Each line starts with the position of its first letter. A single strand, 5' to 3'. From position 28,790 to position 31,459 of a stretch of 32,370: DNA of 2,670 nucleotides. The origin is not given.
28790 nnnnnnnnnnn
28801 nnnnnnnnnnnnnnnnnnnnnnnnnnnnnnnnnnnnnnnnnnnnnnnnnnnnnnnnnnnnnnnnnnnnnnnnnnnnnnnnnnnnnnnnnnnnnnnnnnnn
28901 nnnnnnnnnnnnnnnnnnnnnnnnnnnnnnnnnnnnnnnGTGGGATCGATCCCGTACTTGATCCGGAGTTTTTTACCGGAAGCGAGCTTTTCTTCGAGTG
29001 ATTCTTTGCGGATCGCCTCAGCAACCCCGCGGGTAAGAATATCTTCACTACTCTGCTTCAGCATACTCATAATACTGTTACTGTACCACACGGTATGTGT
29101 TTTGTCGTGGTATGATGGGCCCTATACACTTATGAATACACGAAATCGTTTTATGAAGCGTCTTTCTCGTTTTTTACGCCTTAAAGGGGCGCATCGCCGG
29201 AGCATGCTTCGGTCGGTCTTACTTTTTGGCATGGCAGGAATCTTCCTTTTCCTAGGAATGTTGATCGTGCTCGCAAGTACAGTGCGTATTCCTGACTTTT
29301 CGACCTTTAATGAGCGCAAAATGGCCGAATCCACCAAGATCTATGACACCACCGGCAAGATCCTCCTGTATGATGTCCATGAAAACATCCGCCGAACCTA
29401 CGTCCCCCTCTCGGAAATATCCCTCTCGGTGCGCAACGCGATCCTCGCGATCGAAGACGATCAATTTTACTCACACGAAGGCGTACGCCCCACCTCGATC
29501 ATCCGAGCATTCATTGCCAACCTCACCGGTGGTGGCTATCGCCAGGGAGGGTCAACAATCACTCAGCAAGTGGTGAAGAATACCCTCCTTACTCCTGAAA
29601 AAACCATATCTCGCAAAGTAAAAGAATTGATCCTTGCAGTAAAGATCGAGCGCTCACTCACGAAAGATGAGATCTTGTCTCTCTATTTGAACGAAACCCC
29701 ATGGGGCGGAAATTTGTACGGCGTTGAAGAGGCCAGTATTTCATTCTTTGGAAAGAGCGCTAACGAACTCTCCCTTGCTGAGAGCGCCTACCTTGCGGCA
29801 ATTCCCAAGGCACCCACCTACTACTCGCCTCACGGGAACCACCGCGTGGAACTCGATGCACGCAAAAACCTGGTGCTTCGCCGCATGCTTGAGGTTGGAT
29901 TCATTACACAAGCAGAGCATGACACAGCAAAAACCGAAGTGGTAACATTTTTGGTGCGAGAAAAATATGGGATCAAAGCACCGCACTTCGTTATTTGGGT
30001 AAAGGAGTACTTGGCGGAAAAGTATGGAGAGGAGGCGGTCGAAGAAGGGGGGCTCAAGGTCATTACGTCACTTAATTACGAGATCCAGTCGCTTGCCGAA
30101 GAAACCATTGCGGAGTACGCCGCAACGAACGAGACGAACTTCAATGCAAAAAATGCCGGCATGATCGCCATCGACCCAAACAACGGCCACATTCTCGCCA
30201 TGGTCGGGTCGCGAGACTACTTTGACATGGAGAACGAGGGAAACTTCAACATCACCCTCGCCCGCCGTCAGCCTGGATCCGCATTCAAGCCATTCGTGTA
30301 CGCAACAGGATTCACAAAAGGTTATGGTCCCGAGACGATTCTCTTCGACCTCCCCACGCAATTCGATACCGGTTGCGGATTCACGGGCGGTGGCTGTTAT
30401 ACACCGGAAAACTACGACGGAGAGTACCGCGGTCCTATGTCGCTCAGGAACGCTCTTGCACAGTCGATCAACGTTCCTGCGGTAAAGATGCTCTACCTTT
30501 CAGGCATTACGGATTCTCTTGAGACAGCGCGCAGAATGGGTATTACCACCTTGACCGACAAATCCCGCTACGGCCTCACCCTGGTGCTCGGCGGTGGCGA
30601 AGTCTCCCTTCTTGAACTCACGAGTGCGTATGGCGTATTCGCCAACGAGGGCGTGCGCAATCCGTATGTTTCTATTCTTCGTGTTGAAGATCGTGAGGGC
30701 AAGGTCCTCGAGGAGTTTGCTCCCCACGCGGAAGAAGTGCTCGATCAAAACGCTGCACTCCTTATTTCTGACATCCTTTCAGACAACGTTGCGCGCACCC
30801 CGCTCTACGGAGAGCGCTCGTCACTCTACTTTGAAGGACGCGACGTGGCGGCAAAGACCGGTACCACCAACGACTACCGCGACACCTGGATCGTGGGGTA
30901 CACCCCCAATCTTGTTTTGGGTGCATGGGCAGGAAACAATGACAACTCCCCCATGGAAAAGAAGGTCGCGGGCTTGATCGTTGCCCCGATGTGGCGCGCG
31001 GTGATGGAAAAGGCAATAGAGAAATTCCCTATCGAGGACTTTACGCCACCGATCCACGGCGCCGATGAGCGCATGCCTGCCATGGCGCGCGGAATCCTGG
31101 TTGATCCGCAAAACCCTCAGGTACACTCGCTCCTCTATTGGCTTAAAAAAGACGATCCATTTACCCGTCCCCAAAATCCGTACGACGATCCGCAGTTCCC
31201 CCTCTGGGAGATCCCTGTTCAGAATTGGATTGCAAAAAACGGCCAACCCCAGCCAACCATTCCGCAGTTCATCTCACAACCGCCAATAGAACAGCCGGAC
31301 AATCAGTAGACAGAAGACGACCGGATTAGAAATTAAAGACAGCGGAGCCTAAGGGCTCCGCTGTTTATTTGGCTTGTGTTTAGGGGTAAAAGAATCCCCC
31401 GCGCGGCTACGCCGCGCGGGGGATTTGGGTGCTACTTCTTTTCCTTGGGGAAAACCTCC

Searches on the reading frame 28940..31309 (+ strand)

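Call 44: search_protein_families(library=pfam, proteins=[window:28940-31309:+], max_evalue=0.001)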
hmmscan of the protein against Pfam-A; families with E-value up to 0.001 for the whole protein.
window:28940-31309:+ (789 aa): 2 families
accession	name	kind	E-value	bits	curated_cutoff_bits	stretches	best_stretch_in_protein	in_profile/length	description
PF00912.28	Transgly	-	1.4e-61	207.5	27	1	146-316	8-177/178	Transglycosylase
PF00905.27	Transpeptidase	-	2.8e-20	73.2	22.1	1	408-657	3-267/299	Penicillin binding protein transpeptidase domain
